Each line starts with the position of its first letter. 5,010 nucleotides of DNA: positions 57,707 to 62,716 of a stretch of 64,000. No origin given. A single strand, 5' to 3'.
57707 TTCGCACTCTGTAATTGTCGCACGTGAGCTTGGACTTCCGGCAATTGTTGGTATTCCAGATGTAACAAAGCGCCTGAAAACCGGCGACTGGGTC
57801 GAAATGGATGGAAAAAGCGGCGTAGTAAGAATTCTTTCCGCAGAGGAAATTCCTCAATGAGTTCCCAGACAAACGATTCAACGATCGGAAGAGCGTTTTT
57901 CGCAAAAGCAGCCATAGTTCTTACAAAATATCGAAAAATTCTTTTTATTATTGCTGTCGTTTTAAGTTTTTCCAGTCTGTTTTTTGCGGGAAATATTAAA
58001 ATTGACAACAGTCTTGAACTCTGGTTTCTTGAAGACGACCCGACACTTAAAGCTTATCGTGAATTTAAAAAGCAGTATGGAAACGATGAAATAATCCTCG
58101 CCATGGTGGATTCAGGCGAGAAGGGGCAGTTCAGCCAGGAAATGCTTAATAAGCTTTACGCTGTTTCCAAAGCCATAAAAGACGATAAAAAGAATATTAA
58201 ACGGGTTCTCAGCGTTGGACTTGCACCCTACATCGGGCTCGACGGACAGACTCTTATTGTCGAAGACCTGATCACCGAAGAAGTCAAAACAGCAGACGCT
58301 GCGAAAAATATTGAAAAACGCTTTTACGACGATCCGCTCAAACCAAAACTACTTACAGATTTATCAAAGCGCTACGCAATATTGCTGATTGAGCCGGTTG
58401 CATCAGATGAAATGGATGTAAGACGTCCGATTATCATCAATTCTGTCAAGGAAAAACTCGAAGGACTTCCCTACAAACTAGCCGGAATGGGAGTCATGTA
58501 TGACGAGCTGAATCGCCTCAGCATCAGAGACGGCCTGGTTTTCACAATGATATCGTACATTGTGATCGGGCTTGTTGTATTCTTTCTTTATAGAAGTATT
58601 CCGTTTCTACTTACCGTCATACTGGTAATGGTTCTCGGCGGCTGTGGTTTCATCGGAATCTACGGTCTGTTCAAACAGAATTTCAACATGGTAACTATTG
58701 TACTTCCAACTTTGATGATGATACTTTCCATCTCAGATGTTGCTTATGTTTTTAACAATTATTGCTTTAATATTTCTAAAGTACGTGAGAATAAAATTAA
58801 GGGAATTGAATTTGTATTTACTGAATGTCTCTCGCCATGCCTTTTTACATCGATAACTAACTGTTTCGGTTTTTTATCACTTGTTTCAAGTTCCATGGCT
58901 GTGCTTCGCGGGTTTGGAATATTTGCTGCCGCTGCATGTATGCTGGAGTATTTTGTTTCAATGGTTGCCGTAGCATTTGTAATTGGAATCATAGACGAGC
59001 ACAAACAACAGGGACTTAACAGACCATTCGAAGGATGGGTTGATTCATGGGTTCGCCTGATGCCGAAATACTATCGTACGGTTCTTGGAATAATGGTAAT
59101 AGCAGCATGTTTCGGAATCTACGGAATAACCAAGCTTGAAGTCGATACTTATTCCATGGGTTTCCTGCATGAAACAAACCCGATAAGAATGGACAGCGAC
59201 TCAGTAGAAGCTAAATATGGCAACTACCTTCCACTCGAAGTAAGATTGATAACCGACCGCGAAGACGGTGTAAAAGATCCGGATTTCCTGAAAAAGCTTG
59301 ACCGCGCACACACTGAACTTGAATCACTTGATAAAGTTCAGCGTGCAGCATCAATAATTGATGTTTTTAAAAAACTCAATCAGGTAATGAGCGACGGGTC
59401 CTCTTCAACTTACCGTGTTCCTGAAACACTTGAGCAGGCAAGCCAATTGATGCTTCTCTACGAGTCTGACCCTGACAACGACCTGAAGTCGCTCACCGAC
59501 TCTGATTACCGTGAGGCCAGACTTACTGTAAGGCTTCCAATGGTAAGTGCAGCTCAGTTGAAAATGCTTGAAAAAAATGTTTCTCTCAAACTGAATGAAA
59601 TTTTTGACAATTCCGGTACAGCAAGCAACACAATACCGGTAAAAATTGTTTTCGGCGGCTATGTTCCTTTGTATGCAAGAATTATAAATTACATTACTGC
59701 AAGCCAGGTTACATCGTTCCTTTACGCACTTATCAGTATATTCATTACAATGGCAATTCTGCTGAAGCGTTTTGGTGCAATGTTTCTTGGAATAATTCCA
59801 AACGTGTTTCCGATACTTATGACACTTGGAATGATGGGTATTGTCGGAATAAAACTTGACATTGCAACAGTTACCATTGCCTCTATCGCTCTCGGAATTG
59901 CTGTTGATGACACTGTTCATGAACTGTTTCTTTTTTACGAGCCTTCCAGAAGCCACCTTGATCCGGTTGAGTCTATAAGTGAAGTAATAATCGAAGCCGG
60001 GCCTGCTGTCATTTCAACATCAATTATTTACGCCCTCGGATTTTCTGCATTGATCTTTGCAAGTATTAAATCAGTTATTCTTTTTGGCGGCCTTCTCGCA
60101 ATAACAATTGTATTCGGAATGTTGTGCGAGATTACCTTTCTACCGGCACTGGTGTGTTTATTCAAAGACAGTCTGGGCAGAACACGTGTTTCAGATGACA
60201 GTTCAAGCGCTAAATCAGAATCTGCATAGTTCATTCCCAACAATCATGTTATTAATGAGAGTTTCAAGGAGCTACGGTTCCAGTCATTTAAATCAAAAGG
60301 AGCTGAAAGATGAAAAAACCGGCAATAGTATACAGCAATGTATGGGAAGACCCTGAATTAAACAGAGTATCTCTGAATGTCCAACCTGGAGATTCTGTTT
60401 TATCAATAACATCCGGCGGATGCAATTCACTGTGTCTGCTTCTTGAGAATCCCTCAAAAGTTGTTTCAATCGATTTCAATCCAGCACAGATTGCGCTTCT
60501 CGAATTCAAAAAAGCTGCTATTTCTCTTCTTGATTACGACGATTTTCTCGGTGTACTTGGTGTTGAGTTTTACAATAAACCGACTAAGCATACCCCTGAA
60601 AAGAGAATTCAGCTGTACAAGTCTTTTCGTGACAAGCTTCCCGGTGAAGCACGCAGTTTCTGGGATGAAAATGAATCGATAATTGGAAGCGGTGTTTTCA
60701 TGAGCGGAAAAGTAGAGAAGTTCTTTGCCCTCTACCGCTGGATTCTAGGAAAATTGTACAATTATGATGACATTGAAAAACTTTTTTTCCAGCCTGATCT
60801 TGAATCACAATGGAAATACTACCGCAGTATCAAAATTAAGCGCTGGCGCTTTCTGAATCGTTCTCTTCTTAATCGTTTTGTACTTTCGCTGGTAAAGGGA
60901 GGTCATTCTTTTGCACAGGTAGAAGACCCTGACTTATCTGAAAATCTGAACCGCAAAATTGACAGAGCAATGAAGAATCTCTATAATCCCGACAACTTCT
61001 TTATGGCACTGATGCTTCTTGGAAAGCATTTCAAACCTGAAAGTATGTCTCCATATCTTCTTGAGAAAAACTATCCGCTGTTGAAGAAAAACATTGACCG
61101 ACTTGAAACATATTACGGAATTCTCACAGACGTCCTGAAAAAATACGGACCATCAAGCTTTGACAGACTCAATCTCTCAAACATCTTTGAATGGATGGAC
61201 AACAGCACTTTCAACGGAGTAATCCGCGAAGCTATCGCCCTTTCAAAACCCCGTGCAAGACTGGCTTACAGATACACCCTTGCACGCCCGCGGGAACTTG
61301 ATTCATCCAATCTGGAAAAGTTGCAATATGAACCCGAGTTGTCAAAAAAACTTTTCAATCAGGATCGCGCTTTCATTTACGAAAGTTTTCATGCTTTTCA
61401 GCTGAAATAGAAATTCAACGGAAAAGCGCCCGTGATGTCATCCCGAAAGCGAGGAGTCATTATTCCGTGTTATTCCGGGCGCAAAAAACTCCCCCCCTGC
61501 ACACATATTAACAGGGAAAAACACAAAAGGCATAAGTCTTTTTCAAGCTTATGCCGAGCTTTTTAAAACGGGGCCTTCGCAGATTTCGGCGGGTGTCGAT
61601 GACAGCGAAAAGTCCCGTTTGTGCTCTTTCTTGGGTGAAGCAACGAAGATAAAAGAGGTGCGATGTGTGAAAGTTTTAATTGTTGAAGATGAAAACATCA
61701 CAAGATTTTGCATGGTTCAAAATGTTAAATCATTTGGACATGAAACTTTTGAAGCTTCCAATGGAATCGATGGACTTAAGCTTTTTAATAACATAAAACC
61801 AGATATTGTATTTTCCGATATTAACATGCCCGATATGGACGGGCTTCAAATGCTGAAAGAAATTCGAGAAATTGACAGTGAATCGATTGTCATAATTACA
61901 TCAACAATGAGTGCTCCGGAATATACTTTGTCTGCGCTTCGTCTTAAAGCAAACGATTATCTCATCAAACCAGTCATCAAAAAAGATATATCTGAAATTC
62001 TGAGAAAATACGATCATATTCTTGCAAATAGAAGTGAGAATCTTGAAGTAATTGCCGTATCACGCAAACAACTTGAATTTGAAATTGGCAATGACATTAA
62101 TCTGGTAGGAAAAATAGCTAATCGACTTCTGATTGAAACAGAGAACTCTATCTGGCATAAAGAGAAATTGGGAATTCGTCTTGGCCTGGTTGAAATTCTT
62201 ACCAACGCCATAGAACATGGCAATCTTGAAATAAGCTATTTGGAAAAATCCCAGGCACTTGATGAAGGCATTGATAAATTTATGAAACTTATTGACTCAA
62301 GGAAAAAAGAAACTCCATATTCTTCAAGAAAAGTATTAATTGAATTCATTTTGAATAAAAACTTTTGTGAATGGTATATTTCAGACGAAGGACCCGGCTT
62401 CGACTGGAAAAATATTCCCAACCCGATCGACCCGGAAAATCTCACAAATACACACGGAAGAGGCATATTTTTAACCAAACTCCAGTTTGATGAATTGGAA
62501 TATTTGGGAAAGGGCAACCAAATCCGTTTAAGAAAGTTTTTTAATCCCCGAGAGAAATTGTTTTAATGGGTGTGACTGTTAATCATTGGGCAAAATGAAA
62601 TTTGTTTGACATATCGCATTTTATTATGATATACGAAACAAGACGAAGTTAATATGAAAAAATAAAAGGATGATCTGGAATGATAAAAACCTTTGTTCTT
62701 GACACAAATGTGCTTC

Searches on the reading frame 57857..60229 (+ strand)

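Call 95: search_protein_families(library=pfam, proteins=[window:57857-60229:+], max_evalue=0.0001)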
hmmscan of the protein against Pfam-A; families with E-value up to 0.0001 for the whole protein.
window:57857-60229:+ (790 aa): 3 families
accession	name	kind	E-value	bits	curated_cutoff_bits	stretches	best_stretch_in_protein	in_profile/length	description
PF03176.21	MMPL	-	3e-17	63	20.5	2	592-769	120-302/333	MMPL family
PF02460.24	Patched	-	6.6e-10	39.4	23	1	622-767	11-155/156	Patched SSD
PF12349.14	Sterol-sensing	-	6.4e-05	23.3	22.3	0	638-766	5-133/153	Sterol-sensing domain of SREBP cleavage-activation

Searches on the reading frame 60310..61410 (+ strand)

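Call 95: search_protein_families(library=pfam, proteins=[window:60310-61410:+], max_evalue=0.0001)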
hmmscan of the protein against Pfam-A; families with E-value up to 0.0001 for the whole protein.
window:60310-61410:+ (366 aa): 1 family
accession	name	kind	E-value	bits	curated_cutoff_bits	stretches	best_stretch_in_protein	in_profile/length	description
PF11899.13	DUF3419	-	1.4e-62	212.5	28.2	1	6-364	10-384/385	Protein of unknown function (DUF3419)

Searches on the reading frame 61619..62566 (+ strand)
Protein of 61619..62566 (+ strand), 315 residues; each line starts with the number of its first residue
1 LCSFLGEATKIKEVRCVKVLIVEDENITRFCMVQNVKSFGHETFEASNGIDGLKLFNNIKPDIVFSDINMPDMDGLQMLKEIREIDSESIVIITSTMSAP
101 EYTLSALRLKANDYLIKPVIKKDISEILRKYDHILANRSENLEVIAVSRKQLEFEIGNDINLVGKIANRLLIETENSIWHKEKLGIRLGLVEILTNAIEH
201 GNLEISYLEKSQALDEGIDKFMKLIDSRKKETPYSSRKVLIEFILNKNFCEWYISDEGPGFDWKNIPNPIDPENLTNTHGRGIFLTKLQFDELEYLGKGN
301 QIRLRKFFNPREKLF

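Call 95: search_protein_families(library=pfam, proteins=[window:61619-62566:+], max_evalue=0.0001)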
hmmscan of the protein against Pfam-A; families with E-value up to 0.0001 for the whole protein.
window:61619-62566:+ (315 aa): 2 families
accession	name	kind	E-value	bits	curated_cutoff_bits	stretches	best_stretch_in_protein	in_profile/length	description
PF00072.30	Response_reg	-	1.1e-23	83.9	30.2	1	19-128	1-110/111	Response regulator receiver domain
PF13581.12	HATPase_c_2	-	8.6e-12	45.6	27.4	1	185-306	31-127/127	Histidine kinase-like ATPase domain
